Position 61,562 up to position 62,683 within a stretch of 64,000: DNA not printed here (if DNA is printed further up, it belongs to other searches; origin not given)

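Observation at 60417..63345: Radical-SAM enzyme with an unusually Cys-dense N-terminal extension, clustered with Cys-rich small proteins and a membrane HExxH protein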

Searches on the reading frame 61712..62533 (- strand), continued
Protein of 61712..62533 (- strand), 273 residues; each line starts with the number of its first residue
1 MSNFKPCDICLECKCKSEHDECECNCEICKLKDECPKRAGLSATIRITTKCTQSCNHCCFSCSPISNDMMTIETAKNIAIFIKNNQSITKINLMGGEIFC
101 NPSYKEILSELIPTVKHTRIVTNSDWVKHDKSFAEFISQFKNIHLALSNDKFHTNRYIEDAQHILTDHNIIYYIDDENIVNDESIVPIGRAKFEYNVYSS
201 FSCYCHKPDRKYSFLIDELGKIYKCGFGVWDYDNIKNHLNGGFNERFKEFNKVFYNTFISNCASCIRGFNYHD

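Call 60: search_protein_families(library=pfam, alignment_id=A4, max_evalue=0.001)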
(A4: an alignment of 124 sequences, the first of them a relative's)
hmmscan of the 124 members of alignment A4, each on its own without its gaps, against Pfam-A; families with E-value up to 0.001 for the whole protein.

A. member 1, L002:4238-5365:+ (376 aa): 2 families
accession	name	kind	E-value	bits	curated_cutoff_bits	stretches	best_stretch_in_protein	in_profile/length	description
PF13384.12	HTH_23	-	6.8e-06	26.2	24.6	0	341-373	13-43/50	Homeodomain-like domain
PF13518.12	HTH_28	-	0.00011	22.7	25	0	345-373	10-38/52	Helix-turn-helix domain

B. families by the number of members that match (of 124 scanned): 57 families (the first 25 are shown)
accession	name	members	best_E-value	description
PF09414.15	RNA_ligase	4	2e-29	RNA ligase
PF00085.26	Thioredoxin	2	1.7e-23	Thioredoxin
PF13098.12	Thioredoxin_2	2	8.3e-09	Thioredoxin-like domain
PF13905.12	Thioredoxin_8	2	7.3e-06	Thioredoxin-like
PF00521.26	DNA_topoisoIV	1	7.1e-138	DNA gyrase/topoisomerase IV, subunit A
PF07733.18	DNA_pol3_alpha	1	9.8e-75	Bacterial DNA polymerase III alpha NTPase domain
PF05343.19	Peptidase_M42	1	2.1e-71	M42 glutamyl aminopeptidase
PF17657.6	DNA_pol3_finger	1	3.6e-56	Bacterial DNA polymerase III alpha subunit finger domain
PF02811.25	PHP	1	3e-52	PHP domain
PF18907.5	DUF5662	1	2.7e-33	Family of unknown function (DUF5662)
PF25283.1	DUF7873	1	1.8e-30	Family of unknown function (DUF7873)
PF04536.20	TPM_phosphatase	1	9.1e-28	TPM domain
PF14579.12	HHH_6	1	5.5e-27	Helix-hairpin-helix motif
PF01145.31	Band_7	1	6.7e-23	SPFH domain / Band 7 family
PF05014.21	Nuc_deoxyrib_tr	1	8.1e-21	Nucleoside 2-deoxyribosyltransferase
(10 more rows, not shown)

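Call 68: search_protein_families(library=ncbifam, proteins=[P0209, P0220, P0226], max_evalue=1e-20)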
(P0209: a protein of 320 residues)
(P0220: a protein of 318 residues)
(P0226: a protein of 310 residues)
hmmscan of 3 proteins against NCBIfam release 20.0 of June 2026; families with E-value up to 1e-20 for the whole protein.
P0209 (320 aa): 1 family
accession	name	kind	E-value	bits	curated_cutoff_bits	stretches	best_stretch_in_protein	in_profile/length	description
TIGR04078.1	rSAM_yydG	equivalog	1.6e-137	458.1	300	1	4-314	1-309/309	YydG family radical SAM peptide epimerase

P0220 (318 aa): 1 family
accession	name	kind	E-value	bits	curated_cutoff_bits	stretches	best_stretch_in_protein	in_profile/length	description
TIGR04078.1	rSAM_yydG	equivalog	2.6e-129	431.1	300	1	5-311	2-308/309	YydG family radical SAM peptide epimerase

P0226 (310 aa): 1 family
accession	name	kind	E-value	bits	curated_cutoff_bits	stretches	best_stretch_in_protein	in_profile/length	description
TIGR04078.1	rSAM_yydG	equivalog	1.3e-118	395.9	300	1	2-303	1-309/309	YydG family radical SAM peptide epimerase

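Call 74: find_encoding_contigs(protein=P0136, flank=2000, max_places=2)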
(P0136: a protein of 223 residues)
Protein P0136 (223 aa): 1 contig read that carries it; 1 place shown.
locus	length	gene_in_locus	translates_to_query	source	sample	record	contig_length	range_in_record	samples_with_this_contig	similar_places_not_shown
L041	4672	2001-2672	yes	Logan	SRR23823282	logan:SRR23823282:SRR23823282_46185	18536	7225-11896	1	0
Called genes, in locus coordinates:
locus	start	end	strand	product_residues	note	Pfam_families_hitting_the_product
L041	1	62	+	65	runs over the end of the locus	-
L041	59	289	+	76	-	-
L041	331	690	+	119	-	-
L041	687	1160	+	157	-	-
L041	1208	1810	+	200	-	PF03235:GmrSD_N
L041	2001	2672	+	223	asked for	-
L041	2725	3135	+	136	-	-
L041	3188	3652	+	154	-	-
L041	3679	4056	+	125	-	-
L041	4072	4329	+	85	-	-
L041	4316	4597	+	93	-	-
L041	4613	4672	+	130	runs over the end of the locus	-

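Call 83: fold_search(model_id=the predicted structure, library=pdb)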
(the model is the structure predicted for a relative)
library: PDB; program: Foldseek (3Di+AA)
matches with E <= 10: 1279; with E <= 0.001: 50
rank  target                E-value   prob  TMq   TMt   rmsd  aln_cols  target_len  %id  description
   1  8ai6_A                5.2e-10  1.00  0.50  0.44   6.9       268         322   21  Crystal structure of radical SAM epimerase EpeE D210A mutant from Bacillus subtilis with [4Fe-4S] clusters, S-adenosyl (released 2024-01-10)
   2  8ai4_A                6.6e-10  1.00  0.51  0.45   7.0       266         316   21  Crystal structure of radical SAM epimerase EpeE C223A mutant from Bacillus subtilis with [4Fe-4S] clusters, S-adenosyl (released 2024-01-10)
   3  8ai1_A                8.9e-10  1.00  0.50  0.44   7.2       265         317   22  Crystal structure of radical SAM epimerase EpeE from Bacillus subtilis with [4Fe-4S] clusters and S-adenosyl-L-homocys (released 2024-01-10)
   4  8ai3_A                1.3e-09  1.00  0.50  0.44   8.9       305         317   21  Crystal structure of radical SAM epimerase EpeE C223A mutant from Bacillus subtilis with [4Fe-4S] clusters and S-adeno (released 2024-01-10)
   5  8ai3_B                1.4e-09  1.00  0.50  0.44   6.9       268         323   21  Crystal structure of radical SAM epimerase EpeE C223A mutant from Bacillus subtilis with [4Fe-4S] clusters and S-adeno (released 2024-01-10)
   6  8ai2_B                1.4e-09  1.00  0.50  0.43   9.0       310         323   21  Crystal structure of radical SAM epimerase EpeE from Bacillus subtilis with [4Fe-4S] clusters, S-adenosyl-L-homocystei (released 2024-01-10)
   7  8ai6_B                1.6e-09  1.00  0.50  0.44   6.8       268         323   22  Crystal structure of radical SAM epimerase EpeE D210A mutant from Bacillus subtilis with [4Fe-4S] clusters, S-adenosyl (released 2024-01-10)
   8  8ai4_B                1.7e-09  1.00  0.50  0.43   8.8       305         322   21  Crystal structure of radical SAM epimerase EpeE C223A mutant from Bacillus subtilis with [4Fe-4S] clusters, S-adenosyl (released 2024-01-10)
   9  8ai1_B                3.8e-09  1.00  0.48  0.42   9.1       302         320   20  Crystal structure of radical SAM epimerase EpeE from Bacillus subtilis with [4Fe-4S] clusters and S-adenosyl-L-homocys (released 2024-01-10)
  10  6efn                  1.9e-07  1.00  0.53  0.39   7.1       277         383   15  Structure of a RiPP maturase, SkfB (released 2018-10-24)
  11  7wzv_B                5.0e-07  1.00  0.51  0.47   7.5       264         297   14  The structure of a Twitch Radical SAM Dehydrogenase SpeY (released 2022-12-28)
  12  2fb2_B                5.0e-07  1.00  0.52  0.44   9.9       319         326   12  Structure of the MoaA Arg17/266/268/Ala triple mutant (released 2006-05-09)
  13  4k39_B                5.4e-07  1.00  0.52  0.41   8.2       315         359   15  Native anSMEcpe with bound AdoMet and Cp18Cys peptide (released 2013-05-08)
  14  7wzx                  5.4e-07  1.00  0.50  0.46   7.6       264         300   14  The structure of a Twitch Radical SAM Dehydrogenase SpeY (released 2022-12-28)
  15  4m7t                  6.8e-07  1.00  0.50  0.55   5.6       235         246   16  Crystal structure of BtrN in complex with AdoMet and 2-DOIA (released 2013-10-02)
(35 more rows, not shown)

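Call 84: find_encoding_contigs(protein=P0172, flank=6000, max_places=1)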
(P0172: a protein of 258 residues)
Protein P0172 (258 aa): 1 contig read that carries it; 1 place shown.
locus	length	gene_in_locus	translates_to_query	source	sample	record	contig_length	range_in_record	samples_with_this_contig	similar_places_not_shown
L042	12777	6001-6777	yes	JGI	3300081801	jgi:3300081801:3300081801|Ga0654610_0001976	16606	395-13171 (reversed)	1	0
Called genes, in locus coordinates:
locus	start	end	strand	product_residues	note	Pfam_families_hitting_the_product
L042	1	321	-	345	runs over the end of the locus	-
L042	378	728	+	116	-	-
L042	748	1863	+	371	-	PF00334:NDK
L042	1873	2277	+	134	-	-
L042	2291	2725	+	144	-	-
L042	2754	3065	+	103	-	-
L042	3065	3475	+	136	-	-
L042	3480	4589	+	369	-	-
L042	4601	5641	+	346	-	PF09414:RNA_ligase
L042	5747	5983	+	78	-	-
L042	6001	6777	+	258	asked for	PF04055:Radical_SAM (weak)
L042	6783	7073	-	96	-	-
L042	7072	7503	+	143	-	-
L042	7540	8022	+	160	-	-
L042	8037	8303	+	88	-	-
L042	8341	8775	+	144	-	-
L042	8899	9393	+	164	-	-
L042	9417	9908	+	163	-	-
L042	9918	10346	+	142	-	-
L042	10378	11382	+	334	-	-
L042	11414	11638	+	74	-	-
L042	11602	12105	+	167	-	-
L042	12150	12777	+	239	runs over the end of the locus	-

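Call 85: find_encoding_contigs(protein=P0183, flank=6000, max_places=1)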
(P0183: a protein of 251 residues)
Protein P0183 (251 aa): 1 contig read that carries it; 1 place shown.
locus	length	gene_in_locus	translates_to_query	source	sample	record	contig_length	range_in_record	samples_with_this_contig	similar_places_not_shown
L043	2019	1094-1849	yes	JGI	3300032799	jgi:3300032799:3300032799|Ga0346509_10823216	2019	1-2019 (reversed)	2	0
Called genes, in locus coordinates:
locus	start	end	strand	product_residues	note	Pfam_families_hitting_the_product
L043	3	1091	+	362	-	?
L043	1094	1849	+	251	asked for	PF04055:Radical_SAM (weak)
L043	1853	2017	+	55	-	?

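Call 86: find_encoding_contigs(protein=P0169, flank=6000, max_places=1)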
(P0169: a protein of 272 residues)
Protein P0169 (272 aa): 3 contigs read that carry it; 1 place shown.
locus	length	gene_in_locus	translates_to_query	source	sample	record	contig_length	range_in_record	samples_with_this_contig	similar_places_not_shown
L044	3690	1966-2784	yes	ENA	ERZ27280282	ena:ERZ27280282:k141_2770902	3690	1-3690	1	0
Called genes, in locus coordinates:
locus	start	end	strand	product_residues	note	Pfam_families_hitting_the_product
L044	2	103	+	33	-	?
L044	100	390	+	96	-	-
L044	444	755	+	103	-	-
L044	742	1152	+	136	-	-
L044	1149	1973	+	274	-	-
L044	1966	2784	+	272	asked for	PF04055:Radical_SAM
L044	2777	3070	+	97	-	-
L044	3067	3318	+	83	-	-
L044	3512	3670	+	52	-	-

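Call 87: search_protein_families(library=pfam, proteins=[L043:3-1091:+, L044:1149-1973:+, L042:4601-5641:+, L042:5747-5983:+, L044:742-1152:+, L044:2777-3070:+, L041:1208-1810:+, L041:2725-3135:+], max_evalue=0.01)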
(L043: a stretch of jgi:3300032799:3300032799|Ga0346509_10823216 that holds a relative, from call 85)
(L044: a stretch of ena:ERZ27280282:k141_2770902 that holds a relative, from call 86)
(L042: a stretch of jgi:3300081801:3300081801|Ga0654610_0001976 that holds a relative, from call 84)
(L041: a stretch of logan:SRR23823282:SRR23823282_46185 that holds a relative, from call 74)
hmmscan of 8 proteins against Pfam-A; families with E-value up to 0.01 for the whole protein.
L043:3-1091:+ (362 aa): 2 families
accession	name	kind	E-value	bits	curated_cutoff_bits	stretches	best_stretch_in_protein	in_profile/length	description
PF09511.15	RNA_lig_T4_1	-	3.7e-20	73.2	28.3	1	61-256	3-223/227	RNA ligase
PF09414.15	RNA_ligase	-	1.2e-08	35.8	27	1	101-245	4-162/171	RNA ligase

L044:1149-1973:+ (274 aa): 6 families
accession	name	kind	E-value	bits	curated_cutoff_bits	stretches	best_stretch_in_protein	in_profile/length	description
PF13671.12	AAA_33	-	0.00037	21.3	27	1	5-41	2-39/143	AAA domain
PF13207.12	AAA_17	-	0.0064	17.2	27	0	8-43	1-37/136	AAA domain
PF13173.12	AAA_14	-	0.0065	16.9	27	0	4-63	4-69/129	AAA domain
PF13238.12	AAA_18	-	0.0067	17.3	29.4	0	8-40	4-36/128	AAA domain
PF13401.12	AAA_22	-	0.0083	16.9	27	0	3-32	6-33/130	AAA domain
PF01443.25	Viral_helicase1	-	0.0088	16.3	21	0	9-67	5-70/228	Viral superfamily 1 RNA helicase core domain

L042:4601-5641:+ (346 aa): 3 families
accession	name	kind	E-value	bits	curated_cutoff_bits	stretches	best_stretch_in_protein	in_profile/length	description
PF09414.15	RNA_ligase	-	1.9e-31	109.9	27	1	170-322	1-171/171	RNA ligase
PF01844.29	HNH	-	0.00045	20.7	21.4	1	27-65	1-42/47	HNH endonuclease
PF23108.1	Zf-C2H2_ZNF451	-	0.0064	16.7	29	0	25-67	1-43/57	Two consecutive Zinc fingers C2H2 type, ZNF451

L042:5747-5983:+ (78 aa): 0 families

L044:742-1152:+ (136 aa): 0 families

L044:2777-3070:+ (97 aa): 1 family
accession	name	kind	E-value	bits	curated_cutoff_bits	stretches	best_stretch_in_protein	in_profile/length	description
PF01411.24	tRNA-synt_2c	-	0.00013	21.1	30.3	1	4-59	375-429/552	tRNA synthetases class II (A)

L041:1208-1810:+ (200 aa): 1 family
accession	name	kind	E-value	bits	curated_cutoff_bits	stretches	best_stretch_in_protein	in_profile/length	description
PF03235.19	GmrSD_N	-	1.1e-13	52.2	33.2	1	61-182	17-127/199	GmrSD restriction endonuclease, N-terminal domain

L041:2725-3135:+ (136 aa): 0 families

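Call 88: find_encoding_contigs(protein=P0180, flank=6000, max_places=1)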
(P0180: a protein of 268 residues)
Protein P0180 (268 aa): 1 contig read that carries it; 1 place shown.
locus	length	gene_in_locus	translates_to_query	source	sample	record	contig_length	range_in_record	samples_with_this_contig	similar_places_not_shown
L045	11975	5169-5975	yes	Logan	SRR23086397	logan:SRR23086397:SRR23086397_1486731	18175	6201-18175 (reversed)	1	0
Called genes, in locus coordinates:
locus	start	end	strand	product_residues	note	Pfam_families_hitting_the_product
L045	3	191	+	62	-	?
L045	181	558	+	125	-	-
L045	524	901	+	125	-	-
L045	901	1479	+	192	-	-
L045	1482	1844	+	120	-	-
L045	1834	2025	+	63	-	-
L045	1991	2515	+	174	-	-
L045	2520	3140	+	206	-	-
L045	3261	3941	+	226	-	PF01541:GIY-YIG (weak), PF07460:NUMOD3 (faint), PF22083:I-HmuI_NUMOD-like (weak)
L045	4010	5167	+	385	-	PF17767:NAPRTase_N, PF04095:NAPRTase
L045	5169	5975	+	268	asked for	PF04055:Radical_SAM (weak)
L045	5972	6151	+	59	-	-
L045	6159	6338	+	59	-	-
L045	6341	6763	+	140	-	PF03013:Pyr_excise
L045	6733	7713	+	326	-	-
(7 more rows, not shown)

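Call 89: find_encoding_contigs(protein=P0190, flank=6000, max_places=1)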
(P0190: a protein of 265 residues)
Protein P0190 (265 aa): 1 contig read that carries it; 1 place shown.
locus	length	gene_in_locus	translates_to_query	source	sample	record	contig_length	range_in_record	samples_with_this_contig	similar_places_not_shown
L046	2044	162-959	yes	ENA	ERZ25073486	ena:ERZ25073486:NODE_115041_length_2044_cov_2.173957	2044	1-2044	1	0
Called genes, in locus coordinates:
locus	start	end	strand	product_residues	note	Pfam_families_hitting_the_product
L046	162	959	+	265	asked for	PF04055:Radical_SAM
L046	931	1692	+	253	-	PF04055:Radical_SAM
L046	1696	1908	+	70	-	-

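Call 97: search_protein_families(library=padloc, proteins=[window:61712-62533:-, P0172, P0180], max_evalue=0.01)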
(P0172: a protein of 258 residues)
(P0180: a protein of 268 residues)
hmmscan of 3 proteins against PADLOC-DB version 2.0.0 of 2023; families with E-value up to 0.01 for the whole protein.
window:61712-62533:- (273 aa): 2 families
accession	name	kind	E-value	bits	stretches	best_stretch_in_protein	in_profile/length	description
PDLC02903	pVip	-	1.7e-07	28.9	1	45-154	4-107/257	Viperins not associated with kinases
PDLC02904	pVip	-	6.9e-06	23.8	1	46-149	8-109/262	Viperins associated with kinases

P0172 (258 aa): 2 families
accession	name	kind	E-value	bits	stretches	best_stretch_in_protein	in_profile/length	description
PDLC02903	pVip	-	9.3e-09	33.1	1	11-94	5-87/257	Viperins not associated with kinases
PDLC02904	pVip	-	3.1e-05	21.6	1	11-95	8-95/262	Viperins associated with kinases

P0180 (268 aa): 2 families
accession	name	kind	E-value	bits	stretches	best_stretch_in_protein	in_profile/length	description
PDLC02903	pVip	-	1e-10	39.6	1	12-101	2-87/257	Viperins not associated with kinases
PDLC02904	pVip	-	2.4e-08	31.8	1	15-103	8-96/262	Viperins associated with kinases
